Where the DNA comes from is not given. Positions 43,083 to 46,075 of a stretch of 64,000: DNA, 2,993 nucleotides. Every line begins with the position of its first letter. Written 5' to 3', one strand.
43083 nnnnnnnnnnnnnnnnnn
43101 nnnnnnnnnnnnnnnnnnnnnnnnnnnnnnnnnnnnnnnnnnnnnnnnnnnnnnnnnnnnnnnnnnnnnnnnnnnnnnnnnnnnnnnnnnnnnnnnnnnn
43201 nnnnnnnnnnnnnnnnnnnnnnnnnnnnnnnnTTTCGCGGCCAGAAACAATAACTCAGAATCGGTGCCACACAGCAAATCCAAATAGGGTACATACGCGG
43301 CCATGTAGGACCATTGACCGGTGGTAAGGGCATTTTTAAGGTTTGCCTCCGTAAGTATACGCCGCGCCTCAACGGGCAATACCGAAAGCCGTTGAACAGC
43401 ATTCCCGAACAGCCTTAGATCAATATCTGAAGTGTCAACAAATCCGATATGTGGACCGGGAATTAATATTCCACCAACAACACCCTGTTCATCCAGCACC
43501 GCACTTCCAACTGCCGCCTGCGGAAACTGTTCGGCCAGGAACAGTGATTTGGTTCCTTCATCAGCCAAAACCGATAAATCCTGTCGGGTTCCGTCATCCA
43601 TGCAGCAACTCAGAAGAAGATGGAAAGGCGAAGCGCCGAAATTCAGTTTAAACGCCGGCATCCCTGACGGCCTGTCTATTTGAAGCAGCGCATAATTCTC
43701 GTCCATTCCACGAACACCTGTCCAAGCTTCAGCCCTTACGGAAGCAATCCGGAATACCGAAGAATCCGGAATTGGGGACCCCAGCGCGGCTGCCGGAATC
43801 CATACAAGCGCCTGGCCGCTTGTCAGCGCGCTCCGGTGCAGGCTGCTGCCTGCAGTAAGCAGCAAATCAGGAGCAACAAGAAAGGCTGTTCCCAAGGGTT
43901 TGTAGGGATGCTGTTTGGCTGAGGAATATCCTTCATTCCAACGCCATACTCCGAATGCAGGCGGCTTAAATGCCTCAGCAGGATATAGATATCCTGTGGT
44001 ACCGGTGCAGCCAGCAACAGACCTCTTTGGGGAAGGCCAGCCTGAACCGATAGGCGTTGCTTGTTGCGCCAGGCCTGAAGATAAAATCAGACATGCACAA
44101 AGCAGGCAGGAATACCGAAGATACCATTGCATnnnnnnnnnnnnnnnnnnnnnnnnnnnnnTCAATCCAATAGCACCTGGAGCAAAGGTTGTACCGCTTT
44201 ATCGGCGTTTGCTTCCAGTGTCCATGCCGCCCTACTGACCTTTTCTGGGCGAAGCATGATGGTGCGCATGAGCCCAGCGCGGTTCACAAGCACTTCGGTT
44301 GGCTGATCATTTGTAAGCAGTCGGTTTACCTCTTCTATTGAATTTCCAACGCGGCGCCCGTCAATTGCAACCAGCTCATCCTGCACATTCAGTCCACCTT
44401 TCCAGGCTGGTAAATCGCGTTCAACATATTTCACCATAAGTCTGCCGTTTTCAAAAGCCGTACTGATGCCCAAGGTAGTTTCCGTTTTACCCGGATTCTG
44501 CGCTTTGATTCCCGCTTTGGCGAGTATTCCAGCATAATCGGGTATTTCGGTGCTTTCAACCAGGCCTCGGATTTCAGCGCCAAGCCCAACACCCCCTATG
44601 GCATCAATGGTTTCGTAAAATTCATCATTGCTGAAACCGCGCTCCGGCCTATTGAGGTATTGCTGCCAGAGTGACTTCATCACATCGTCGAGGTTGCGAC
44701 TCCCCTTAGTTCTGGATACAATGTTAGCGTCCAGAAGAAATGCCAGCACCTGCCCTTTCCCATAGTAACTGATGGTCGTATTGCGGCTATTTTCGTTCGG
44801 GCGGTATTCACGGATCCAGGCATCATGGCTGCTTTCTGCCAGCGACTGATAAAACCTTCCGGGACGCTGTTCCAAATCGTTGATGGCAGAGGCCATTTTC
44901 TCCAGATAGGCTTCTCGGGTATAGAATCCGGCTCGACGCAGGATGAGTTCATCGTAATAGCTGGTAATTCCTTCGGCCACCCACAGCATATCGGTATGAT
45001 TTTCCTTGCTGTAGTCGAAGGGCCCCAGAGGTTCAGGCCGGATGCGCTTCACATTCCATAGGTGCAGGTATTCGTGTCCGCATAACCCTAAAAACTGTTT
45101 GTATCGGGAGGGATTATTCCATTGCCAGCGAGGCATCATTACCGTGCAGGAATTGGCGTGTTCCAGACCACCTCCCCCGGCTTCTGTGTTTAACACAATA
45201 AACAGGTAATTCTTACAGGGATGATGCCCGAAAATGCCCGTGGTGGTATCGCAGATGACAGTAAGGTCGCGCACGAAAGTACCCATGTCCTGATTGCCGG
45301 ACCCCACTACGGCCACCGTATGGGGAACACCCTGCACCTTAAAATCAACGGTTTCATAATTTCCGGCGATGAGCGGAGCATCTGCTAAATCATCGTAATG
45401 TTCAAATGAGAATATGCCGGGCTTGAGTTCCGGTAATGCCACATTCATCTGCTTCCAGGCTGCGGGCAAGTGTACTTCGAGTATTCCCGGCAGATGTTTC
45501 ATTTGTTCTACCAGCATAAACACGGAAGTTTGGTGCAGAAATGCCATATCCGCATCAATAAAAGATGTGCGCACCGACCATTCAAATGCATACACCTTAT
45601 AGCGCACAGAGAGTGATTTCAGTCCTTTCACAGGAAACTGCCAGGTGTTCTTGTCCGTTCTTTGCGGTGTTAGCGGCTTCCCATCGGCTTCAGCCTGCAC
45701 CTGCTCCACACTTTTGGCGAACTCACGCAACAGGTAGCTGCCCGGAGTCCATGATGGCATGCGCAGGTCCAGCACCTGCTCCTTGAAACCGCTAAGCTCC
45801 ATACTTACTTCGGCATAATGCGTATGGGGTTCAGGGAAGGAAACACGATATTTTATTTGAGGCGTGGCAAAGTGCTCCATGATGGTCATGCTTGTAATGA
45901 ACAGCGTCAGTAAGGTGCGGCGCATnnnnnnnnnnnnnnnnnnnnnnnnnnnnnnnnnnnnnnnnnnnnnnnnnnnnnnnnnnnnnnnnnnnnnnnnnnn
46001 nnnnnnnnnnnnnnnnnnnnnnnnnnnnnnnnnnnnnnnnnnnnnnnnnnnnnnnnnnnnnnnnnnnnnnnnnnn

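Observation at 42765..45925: Two-gene operon: M61-PDZ glycyl aminopeptidase co-transcribed with a secreted trypsin-fold/ankyrin-repeat fusion protein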

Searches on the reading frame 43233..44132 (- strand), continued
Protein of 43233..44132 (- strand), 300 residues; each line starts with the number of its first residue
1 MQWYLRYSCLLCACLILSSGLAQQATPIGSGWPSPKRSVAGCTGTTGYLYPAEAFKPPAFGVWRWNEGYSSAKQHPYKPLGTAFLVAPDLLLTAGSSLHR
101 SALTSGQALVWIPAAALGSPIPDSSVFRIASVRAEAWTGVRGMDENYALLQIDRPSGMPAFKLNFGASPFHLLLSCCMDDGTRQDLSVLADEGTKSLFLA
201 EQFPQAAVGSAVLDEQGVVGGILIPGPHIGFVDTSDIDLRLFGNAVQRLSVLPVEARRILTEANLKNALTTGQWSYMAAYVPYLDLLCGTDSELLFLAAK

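Call 80: find_encoding_contigs(protein=P0112, flank=8000, max_places=1)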
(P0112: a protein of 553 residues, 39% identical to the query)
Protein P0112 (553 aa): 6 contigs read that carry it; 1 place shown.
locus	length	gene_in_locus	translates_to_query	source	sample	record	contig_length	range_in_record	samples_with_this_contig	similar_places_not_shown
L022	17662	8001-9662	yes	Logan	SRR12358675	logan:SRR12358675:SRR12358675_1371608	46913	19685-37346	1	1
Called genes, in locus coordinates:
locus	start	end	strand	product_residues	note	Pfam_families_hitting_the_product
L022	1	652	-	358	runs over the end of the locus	PF03462:PCRF, PF00472:RF-1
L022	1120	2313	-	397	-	PF05977:MFS_3 (weak), PF06779:MFS_4 (weak), PF07690:MFS_1, PF12832:MFS_1_like, PF00083:Sugar_tr, PF13347:MFS_2 (weak), PF07690:MFS_1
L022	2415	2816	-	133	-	PF01741:MscL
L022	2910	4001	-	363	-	PF00112:Peptidase_C1 (weak), PF03051:Peptidase_C1_2, PF00112:Peptidase_C1 (weak)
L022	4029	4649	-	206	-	PF10263:SprT-like (weak)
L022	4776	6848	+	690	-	PF00656:Peptidase_C14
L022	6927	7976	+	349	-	PF00656:Peptidase_C14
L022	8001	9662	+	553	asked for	PF00089:Trypsin (weak), PF13365:Trypsin_2, PF12796:Ank_2, PF00023:Ank (weak), PF13606:Ank_3 (weak), PF13637:Ank_4, PF13857:Ank_5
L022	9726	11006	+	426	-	PF04389:Peptidase_M28, PF01546:Peptidase_M20 (weak)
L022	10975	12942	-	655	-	PF00535:Glycos_transf_2, PF13641:Glyco_tranf_2_3, PF13632:Glyco_trans_2_3 (weak)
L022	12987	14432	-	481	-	-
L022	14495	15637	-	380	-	PF01551:Peptidase_M23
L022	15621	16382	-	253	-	PF14125:DUF4292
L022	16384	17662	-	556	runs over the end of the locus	PF12569:NatA_aux_su (faint), PF12895:ANAPC3 (faint), PF00515:TPR_1 (faint), PF07719:TPR_2 (faint), PF13176:TPR_7 (faint), PF13181:TPR_8 (faint), PF13371:TPR_9 (faint), PF13374:TPR_10 (faint), +11 more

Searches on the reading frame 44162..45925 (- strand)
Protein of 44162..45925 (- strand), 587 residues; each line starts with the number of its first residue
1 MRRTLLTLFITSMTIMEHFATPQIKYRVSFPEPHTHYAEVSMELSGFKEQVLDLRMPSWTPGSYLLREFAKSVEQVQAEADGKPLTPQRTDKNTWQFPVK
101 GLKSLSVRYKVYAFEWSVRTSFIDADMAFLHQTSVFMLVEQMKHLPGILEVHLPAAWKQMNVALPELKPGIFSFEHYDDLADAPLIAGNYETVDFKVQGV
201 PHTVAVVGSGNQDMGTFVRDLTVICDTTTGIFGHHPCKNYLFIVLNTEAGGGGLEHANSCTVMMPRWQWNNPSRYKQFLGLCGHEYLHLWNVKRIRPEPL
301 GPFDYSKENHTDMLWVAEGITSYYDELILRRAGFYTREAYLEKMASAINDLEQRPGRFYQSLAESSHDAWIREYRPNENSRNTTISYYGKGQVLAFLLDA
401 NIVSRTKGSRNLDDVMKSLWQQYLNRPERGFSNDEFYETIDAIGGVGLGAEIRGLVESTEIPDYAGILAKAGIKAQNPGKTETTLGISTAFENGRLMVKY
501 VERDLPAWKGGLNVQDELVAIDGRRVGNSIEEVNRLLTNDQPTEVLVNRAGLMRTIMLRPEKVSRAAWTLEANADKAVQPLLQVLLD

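Call 3: search_protein_families(library=pfam, proteins=[window:44162-45925:-], max_evalue=1)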
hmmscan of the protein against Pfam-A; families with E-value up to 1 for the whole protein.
window:44162-45925:- (587 aa): 7 families
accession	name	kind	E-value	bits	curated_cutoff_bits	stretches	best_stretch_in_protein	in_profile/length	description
PF17899.6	Peptidase_M61_N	-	1.3e-48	165.7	23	1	25-189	1-168/168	Peptidase M61 N-terminal domain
PF05299.18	Peptidase_M61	-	5e-47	159.6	22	1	278-393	2-117/118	M61 glycyl aminopeptidase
PF17820.7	PDZ_6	-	1.4e-07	31.6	27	1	498-547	2-52/54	PDZ domain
PF13180.12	PDZ_2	-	0.00012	22.7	27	1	485-542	3-59/80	PDZ domain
PF00595.29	PDZ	-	0.026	15.3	23.2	1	483-532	10-63/81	PDZ domain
PF17816.7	PDZ_4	-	0.059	14.1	23.1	1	492-540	13-59/114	PDZ domain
PF20736.2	Glyco_hydro127M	-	0.11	13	24.2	1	7-90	5-72/95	Beta-L-arabinofuranosidase, GH127 middle domain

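Call 6: search_protein_families(library=ncbifam, proteins=[window:44162-45925:-], max_evalue=1)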
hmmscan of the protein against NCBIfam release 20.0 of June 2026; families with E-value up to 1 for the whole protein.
window:44162-45925:- (587 aa): 3 families
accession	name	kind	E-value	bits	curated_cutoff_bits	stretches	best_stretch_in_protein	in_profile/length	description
TIGR00225.1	prc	subfamily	0.0023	17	218.6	1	485-560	53-131/335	C-terminal processing peptidase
NF041199.1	trx7_PDZ_seleno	equivalog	0.14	11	300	1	484-561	194-273/390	Trx7/PDZ domain-containing (seleno)protein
NF045589.1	Cterm_S41_CtpB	exception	0.2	10.3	633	1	495-546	131-183/416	carboxyl-terminal processing protease CtpB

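Call 18: find_related_loci(query=window:44162-45925:-, collection=genome_contigs, flank=6000)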
Query window:44162-45925:- (587 aa) in genome_contigs; peptide patterns used: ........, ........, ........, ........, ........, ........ (x = any residue, [..] = any of these).
13 stretches matched a pattern; 7 encode a relative of the query (tblastn E <= 1e-3); 7 distinct loci.
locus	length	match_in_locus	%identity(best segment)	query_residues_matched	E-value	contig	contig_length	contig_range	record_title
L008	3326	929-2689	83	1-587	0e+0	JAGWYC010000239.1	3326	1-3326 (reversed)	MAG: Bacteroidetes bacterium isolate REEB481 contig-150_48594, whole genome shotgun sequence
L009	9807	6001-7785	79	1-587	0e+0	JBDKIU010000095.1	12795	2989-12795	MAG: Bacteroidota bacterium isolate greatmiami_2019_sw_WHONDRS-S19S_0099_B_bin.77 scaffold_535856, whole genome shotgun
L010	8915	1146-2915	80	1-587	0e+0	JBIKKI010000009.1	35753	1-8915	MAG: Bacteroidia bacterium isolate ME2014-07-24_3300043772_group5_bin19 Rohwer_bin1019_scaffold_732_c1, whole genome sho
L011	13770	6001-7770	80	1-587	0e+0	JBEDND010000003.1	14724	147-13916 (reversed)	MAG: Bacteroidota bacterium isolate NASQAN2015_111_B_bin.81 scaffold_802042, whole genome shotgun sequence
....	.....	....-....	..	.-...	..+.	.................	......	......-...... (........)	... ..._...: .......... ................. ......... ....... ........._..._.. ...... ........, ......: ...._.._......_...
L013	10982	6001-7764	60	1-587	0e+0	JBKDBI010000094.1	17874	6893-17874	MAG: Bacteroidota bacterium isolate samp_2079_maxbin_1042 samp_2079_125924, whole genome shotgun sequence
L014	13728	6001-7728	60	1-572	0e+0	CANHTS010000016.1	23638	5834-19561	MAG: Flavobacteriales bacterium isolate RE-26jul17-241 genome assembly, contig: RE-26jul17-C2774, whole genome shotgun s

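Call 35: search_protein_families(library=pfam, proteins=[L014:7829-9877:+, L014:9801-12008:+, L014:12049-13659:+, L014:4761-5558:+, L014:5569-5961:-], max_evalue=0.001)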
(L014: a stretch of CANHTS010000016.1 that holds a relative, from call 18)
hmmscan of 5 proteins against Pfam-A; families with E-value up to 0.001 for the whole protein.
L014:7829-9877:+ (682 aa): 1 family
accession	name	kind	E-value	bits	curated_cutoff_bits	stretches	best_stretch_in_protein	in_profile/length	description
PF00656.27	Peptidase_C14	-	1.3e-15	58.2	21.4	1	32-304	2-231/233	Caspase domain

L014:9801-12008:+ (735 aa): 2 families
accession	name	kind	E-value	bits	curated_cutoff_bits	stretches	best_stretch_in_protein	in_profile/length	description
PF00656.27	Peptidase_C14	-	1e-17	65.1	21.4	1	97-366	2-225/233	Caspase domain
PF14326.11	DUF4384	-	0.00061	20.2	27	0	595-675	3-81/81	Domain of unknown function (DUF4384)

L014:12049-13659:+ (536 aa): 7 families
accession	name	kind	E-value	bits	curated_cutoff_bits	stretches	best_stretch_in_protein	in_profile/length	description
PF12796.13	Ank_2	-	3.3e-29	101.7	27.3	3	418-500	2-80/90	Ankyrin repeats (3 copies)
PF13857.12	Ank_5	-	8.3e-16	58.4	27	2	438-487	7-56/56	Ankyrin repeats (many copies)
PF13637.12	Ank_4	-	9e-15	54.9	22.7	1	451-496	1-46/50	Ankyrin repeats (many copies)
PF13606.12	Ank_3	-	7.1e-13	47.8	22.3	0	448-475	3-30/30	Ankyrin repeat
PF00023.36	Ank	-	1.3e-11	44.5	21.1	1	448-478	3-33/33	Ankyrin repeat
PF13365.12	Trypsin_2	-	5e-11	43.9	27.6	1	105-267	1-139/144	Trypsin-like peptidase domain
PF00089.32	Trypsin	-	1.8e-07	31.7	20.6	1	103-272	25-194/220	Trypsin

L014:4761-5558:+ (265 aa): 1 family
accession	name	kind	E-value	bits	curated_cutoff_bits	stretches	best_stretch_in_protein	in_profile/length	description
PF09674.15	DUF2400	-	2.5e-85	286.5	25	1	33-258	1-223/225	Protein of unknown function (DUF2400)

L014:5569-5961:- (130 aa): 0 families

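Call 60: search_solved_structures(query=window:44162-45925:-, max_evalue=0.001)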
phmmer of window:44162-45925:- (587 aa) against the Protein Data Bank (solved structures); distinct sequences matched with E-value up to 0.001: 6.
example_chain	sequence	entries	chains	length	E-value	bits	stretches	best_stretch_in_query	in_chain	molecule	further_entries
4fgm_A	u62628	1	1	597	1.6e-78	268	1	25-548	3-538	Aminopeptidase N family protein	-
8j9c_A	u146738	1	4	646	3.6e-21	78.7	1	53-453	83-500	Putative glycyl aminopeptidase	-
8j9d_A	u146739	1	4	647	3.6e-21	78.7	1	53-453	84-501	Putative glycyl aminopeptidase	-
7w6y_A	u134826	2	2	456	0.00016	23.7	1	479-565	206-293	Anti sigma-E protein, RseA | Zinc metalloprotease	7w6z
7xyo_A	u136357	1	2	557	0.00025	23.1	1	173-554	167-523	Aminopeptidase M61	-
7w70_A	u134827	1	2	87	0.00031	22.8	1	500-565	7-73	Zinc metalloprotease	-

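Call 64: search_protein_families(library=padloc, proteins=[window:44162-45925:-], max_evalue=0.01)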
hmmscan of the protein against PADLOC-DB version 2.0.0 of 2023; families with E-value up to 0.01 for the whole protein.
window:44162-45925:- (587 aa): 0 families
